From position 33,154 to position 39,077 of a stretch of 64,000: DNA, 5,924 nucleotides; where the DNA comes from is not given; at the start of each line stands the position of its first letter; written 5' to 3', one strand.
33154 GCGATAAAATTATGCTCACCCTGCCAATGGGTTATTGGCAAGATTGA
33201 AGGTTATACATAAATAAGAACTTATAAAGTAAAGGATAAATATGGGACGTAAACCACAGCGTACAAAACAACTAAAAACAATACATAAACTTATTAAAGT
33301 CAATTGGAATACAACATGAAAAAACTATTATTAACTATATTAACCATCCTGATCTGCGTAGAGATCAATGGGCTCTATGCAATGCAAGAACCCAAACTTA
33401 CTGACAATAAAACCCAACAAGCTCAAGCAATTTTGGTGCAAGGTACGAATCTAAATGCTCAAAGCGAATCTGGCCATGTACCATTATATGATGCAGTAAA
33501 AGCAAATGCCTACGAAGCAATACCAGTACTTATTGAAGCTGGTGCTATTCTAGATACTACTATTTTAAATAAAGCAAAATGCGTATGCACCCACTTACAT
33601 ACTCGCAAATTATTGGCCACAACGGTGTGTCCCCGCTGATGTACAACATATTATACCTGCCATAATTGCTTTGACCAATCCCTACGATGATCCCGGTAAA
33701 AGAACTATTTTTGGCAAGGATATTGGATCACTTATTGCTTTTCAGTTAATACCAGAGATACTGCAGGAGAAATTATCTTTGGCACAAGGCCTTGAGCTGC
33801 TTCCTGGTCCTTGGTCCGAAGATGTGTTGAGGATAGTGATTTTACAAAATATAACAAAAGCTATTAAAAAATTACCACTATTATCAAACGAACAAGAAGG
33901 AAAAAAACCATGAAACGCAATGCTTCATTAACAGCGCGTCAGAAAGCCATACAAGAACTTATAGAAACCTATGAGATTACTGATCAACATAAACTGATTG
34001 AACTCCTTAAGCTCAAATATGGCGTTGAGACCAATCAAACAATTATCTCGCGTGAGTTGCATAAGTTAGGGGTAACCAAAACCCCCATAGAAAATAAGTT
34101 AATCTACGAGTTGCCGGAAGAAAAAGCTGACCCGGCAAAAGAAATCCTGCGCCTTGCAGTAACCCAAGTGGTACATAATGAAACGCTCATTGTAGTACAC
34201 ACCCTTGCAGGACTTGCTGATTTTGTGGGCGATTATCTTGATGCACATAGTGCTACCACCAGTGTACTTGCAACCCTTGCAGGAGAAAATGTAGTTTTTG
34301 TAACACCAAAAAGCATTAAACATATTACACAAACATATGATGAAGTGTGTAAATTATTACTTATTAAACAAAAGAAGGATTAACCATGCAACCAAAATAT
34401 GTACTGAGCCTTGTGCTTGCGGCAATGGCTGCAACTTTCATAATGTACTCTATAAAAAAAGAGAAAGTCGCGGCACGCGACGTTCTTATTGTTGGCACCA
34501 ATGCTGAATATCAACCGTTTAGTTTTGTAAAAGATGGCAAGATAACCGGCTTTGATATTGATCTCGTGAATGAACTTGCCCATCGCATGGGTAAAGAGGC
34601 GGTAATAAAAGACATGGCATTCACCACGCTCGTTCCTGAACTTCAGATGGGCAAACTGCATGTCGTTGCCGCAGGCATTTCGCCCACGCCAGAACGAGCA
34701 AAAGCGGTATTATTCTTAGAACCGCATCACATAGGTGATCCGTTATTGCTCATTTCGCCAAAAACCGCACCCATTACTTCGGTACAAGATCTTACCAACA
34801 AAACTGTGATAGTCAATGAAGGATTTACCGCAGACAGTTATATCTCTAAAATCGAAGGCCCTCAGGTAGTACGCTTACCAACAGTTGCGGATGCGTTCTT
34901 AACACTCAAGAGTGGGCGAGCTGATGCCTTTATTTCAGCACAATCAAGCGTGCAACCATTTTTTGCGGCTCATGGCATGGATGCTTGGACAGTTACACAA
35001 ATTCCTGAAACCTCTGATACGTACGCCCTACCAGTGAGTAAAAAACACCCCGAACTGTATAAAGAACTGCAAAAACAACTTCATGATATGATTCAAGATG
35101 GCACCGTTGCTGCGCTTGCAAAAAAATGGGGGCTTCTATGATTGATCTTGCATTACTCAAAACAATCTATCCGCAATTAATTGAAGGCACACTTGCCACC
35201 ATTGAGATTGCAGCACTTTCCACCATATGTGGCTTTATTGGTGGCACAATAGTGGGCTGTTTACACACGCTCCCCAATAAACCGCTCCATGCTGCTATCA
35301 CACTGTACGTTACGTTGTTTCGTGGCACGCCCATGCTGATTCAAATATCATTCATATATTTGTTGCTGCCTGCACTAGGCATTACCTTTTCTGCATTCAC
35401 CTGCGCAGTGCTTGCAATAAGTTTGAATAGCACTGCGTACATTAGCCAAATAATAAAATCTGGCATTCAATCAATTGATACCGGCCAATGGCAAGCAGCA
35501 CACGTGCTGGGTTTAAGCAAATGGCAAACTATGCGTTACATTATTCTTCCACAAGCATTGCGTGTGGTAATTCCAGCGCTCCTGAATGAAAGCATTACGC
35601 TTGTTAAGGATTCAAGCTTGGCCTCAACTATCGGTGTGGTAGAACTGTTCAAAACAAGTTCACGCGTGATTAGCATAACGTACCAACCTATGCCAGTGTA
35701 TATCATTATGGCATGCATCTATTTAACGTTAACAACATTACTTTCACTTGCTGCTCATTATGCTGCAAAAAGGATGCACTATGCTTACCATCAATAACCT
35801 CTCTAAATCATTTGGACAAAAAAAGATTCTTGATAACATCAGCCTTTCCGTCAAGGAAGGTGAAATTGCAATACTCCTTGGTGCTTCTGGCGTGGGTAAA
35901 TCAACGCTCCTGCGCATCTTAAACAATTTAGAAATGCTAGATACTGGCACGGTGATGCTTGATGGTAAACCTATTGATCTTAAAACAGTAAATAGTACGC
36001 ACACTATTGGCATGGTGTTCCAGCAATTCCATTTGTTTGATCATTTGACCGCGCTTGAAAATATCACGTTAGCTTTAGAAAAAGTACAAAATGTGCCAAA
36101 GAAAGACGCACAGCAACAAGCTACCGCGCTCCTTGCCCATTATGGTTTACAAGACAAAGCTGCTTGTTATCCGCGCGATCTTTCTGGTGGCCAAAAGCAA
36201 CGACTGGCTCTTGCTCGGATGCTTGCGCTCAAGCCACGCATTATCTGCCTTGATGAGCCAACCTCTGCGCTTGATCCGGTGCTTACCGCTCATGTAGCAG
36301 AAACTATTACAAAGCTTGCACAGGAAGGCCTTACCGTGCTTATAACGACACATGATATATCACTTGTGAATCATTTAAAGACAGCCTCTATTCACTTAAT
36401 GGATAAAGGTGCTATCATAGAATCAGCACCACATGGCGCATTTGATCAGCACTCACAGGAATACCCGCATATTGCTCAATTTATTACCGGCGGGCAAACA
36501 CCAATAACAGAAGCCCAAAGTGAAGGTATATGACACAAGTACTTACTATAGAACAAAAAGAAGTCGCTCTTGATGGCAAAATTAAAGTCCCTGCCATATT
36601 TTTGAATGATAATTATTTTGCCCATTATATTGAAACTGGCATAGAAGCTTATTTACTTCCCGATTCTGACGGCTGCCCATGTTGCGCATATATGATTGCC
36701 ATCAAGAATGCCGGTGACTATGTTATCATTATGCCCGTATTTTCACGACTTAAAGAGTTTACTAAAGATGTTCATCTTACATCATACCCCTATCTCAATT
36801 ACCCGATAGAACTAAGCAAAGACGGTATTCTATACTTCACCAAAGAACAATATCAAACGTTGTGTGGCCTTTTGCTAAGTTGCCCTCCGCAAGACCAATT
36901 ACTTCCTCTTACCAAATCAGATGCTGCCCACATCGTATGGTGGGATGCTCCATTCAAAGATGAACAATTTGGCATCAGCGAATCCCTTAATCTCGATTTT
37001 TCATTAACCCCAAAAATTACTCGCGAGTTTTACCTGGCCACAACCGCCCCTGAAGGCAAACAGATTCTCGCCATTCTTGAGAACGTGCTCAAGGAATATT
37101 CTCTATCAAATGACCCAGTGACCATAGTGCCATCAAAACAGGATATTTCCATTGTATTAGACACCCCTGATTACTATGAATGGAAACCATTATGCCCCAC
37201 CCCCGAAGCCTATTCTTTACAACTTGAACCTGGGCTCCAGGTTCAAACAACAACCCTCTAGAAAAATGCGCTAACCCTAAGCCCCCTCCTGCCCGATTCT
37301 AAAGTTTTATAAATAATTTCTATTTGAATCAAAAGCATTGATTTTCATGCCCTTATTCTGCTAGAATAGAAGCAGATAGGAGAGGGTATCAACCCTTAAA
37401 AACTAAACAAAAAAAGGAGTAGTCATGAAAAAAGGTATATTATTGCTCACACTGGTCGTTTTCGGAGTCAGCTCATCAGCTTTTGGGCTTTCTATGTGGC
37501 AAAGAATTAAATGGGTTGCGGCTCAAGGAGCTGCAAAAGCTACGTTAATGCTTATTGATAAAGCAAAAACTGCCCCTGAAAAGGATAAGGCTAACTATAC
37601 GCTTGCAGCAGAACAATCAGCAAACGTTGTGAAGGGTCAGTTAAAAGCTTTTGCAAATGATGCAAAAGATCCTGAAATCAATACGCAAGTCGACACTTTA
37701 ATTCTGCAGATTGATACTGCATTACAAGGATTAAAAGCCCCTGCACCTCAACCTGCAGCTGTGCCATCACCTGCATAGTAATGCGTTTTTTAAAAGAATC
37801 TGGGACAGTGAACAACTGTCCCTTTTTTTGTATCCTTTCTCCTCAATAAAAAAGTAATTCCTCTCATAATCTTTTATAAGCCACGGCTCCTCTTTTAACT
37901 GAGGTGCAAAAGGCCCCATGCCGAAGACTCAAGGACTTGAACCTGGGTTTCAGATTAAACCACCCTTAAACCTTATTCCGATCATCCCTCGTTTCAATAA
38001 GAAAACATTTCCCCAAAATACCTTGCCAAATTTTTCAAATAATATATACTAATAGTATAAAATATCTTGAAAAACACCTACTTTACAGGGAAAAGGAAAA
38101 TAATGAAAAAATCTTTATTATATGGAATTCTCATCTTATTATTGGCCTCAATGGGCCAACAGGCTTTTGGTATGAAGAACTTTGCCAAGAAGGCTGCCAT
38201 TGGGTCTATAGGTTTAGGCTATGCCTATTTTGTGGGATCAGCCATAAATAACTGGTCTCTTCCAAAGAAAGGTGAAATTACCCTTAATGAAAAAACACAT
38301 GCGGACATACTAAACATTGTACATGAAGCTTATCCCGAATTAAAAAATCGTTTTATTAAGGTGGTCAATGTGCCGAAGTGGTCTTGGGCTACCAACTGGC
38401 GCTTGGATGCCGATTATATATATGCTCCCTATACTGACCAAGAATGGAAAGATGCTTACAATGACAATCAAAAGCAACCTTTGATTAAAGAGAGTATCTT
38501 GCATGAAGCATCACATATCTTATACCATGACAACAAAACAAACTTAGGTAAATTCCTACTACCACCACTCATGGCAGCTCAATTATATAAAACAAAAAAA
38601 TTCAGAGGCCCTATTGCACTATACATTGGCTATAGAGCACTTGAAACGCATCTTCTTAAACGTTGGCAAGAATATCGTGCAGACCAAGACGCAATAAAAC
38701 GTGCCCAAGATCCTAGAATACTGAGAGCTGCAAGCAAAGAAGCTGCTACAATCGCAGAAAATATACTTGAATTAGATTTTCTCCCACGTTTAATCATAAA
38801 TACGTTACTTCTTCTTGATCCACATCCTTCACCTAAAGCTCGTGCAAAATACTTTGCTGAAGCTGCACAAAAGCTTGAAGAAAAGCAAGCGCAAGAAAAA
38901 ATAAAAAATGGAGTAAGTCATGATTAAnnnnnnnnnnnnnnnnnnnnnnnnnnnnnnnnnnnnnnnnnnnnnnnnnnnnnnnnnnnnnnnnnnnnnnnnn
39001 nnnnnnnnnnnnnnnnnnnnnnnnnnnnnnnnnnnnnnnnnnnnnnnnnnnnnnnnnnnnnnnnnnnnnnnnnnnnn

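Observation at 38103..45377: Seven-gene head-to-tail array of diverged, membrane-anchored HExxH (M48/HtpX-like) metallopeptidase paralogs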

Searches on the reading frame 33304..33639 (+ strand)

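Call 48: search_protein_families(library=pfam, proteins=[window:33304-33639:+], max_evalue=0.001)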
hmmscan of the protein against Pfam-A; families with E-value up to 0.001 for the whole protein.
window:33304-33639:+ (111 aa): 1 family
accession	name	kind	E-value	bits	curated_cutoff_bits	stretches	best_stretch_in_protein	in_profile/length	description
PF12796.13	Ank_2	-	2.3e-05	25.3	27.3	0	40-84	13-56/90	Ankyrin repeats (3 copies)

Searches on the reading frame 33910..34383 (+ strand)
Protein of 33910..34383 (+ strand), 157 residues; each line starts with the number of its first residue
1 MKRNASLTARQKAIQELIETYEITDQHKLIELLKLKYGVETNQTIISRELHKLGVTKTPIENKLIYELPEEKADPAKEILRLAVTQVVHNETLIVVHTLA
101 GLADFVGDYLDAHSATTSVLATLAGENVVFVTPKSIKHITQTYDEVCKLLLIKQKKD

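Call 19: search_protein_families(library=pfam, proteins=[window:33910-34383:+], max_evalue=0.01)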
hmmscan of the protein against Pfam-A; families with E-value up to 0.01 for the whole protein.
window:33910-34383:+ (157 aa): 2 families
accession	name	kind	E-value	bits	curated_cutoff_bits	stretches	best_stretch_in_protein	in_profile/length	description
PF01316.27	Arg_repressor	-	1.3e-13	51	27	1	8-72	4-68/70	Arginine repressor, DNA binding domain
PF02863.23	Arg_repressor_C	-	8.3e-12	45.2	25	1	81-146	2-66/68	Arginine repressor, C-terminal domain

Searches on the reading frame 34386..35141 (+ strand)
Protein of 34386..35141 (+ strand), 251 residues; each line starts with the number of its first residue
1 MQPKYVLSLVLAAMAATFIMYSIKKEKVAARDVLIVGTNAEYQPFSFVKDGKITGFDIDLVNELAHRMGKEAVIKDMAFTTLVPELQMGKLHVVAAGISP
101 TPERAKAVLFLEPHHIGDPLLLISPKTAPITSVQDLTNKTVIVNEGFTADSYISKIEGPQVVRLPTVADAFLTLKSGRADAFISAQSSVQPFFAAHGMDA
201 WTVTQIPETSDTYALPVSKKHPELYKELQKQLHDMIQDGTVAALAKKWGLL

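Call 19: search_protein_families(library=pfam, proteins=[window:34386-35141:+], max_evalue=0.01)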
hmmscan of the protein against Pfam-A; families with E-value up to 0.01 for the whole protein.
window:34386-35141:+ (251 aa): 2 families
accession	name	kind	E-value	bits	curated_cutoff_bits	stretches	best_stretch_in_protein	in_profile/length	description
PF00497.25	SBP_bac_3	-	4.5e-34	117.5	26.4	1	34-249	1-130/132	Bacterial extracellular solute-binding proteins, family 3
PF13531.11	SBP_bac_11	-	0.0079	16.4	25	0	146-229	128-209/227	Bacterial extracellular solute-binding protein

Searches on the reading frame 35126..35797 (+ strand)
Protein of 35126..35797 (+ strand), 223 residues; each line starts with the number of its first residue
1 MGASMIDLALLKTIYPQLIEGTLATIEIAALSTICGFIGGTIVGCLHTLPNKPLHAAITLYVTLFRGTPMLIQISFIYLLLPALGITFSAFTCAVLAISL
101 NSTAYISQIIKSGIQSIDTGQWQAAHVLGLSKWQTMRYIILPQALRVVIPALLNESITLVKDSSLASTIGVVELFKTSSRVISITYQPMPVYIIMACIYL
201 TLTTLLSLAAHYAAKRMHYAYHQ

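Call 19: search_protein_families(library=pfam, proteins=[window:35126-35797:+], max_evalue=0.01)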
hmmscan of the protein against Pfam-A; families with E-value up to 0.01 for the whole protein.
window:35126-35797:+ (223 aa): 1 family
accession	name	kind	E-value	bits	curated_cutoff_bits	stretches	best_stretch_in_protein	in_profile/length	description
PF00528.27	BPD_transp_1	-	3.8e-27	95.6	26.4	1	37-218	2-183/184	Binding-protein-dependent transport system inner membrane component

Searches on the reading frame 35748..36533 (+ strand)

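Call 19: search_protein_families(library=pfam, proteins=[window:35748-36533:+], max_evalue=0.01)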
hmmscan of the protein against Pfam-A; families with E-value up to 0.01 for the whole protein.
window:35748-36533:+ (261 aa): 11 families
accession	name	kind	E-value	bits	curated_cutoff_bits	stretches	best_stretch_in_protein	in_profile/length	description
PF00005.33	ABC_tran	-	6.2e-36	124.5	25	1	28-173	1-137/137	ABC transporter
PF13304.12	AAA_21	-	4.2e-16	60.3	27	1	128-208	221-304/304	AAA domain, putative AbiEii toxin, Type IV TA system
PF02463.25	SMC_N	-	9.1e-07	29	40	1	66-212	135-207/220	RecF/RecN/SMC N terminal domain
PF03193.22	RsgA_GTPase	-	1.5e-05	25.3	30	1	23-69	92-137/174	RsgA GTPase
PF13191.12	AAA_16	-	9.9e-05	23.3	32.6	1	35-170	19-140/167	AAA ATPase domain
PF13175.12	AAA_15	-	0.0045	17.1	32.1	0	29-61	15-46/374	AAA ATPase domain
PF25201.1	nSTAND6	-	0.0046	17.4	27.7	1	22-94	2-67/148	Novel STAND NTPase 6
PF13166.12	AAA_13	-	0.0047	16.1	36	0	162-213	526-580/713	AAA domain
PF13555.12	AAA_29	-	0.0049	17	27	0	34-55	18-39/61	P-loop containing region of AAA domain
PF09818.15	ABC_ATPase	-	0.0057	16.2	23.2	0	142-201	155-214/283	P-loop domain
PF20703.3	nSTAND1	-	0.0096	16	27.1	0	22-56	17-51/379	Novel STAND NTPase 1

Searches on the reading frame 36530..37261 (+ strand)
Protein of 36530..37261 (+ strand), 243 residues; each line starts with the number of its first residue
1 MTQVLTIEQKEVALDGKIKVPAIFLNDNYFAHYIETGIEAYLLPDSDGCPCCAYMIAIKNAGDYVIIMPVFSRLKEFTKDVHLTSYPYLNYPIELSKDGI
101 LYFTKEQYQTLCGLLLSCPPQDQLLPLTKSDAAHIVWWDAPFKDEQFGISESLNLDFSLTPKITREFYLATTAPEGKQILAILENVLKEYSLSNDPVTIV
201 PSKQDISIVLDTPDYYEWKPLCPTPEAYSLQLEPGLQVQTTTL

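Call 19: search_protein_families(library=pfam, proteins=[window:36530-37261:+], max_evalue=0.01)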
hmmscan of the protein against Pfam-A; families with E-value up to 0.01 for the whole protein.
window:36530-37261:+ (243 aa): 0 families

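Call 28: list_cluster_members(proteins=[P0001, P0005, P0013, P0003, P0006, P0011, window:36530-37261:+, window:45462-46583:+])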
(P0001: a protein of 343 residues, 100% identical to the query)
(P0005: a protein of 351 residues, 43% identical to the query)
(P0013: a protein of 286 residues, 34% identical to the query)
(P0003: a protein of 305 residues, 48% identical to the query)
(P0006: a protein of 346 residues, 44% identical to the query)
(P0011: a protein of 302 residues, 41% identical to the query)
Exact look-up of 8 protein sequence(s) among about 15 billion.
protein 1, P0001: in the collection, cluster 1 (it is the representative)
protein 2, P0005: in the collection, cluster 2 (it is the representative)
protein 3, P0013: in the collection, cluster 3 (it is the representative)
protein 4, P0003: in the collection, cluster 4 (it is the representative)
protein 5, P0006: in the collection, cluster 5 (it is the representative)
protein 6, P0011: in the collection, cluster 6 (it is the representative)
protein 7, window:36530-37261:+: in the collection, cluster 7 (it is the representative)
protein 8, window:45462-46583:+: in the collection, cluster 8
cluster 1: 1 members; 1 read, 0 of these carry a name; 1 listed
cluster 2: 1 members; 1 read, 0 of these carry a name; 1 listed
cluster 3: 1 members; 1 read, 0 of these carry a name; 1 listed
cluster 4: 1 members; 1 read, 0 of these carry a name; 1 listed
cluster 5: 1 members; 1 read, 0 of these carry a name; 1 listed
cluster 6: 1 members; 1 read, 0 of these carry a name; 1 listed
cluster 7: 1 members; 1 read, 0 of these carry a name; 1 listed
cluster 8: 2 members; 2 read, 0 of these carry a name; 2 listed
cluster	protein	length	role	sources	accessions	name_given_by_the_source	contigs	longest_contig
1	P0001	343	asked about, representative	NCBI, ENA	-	-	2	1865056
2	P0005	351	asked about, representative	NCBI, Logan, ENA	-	-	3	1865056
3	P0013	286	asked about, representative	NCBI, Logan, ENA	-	-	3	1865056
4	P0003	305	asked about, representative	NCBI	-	-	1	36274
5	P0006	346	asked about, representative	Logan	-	-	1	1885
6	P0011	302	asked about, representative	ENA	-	-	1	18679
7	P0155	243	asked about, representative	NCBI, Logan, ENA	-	-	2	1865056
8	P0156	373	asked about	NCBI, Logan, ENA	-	-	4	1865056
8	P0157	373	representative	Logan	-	-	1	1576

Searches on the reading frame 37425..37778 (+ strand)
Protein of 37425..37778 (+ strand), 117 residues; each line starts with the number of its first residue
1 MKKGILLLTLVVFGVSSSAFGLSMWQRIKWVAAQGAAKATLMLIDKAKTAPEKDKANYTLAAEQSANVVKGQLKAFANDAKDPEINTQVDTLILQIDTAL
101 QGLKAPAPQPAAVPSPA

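Call 19: search_protein_families(library=pfam, proteins=[window:37425-37778:+], max_evalue=0.01)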
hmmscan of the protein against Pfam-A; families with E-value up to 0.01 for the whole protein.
window:37425-37778:+ (117 aa): 0 families

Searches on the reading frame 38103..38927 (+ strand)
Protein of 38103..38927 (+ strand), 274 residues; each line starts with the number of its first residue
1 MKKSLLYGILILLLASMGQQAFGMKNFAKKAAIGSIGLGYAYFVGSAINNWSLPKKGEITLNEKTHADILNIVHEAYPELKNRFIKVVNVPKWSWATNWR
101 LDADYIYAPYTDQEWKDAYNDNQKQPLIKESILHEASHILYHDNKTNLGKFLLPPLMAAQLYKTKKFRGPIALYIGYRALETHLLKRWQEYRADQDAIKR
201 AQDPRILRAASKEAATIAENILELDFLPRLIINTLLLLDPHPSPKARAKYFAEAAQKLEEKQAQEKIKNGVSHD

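Call 3: search_protein_families(library=pfam, proteins=[window:38103-38927:+], max_evalue=1)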
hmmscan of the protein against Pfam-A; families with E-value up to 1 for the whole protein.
window:38103-38927:+ (274 aa): 1 family
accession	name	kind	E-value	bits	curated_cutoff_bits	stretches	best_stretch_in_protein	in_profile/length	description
PF01435.24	Peptidase_M48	-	0.00068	19.9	20.3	1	134-249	71-180/186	Peptidase family M48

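Call 4: search_protein_families(library=ncbifam, proteins=[window:38103-38927:+], max_evalue=1)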
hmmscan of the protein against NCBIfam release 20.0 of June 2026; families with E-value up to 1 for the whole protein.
window:38103-38927:+ (274 aa): 0 families
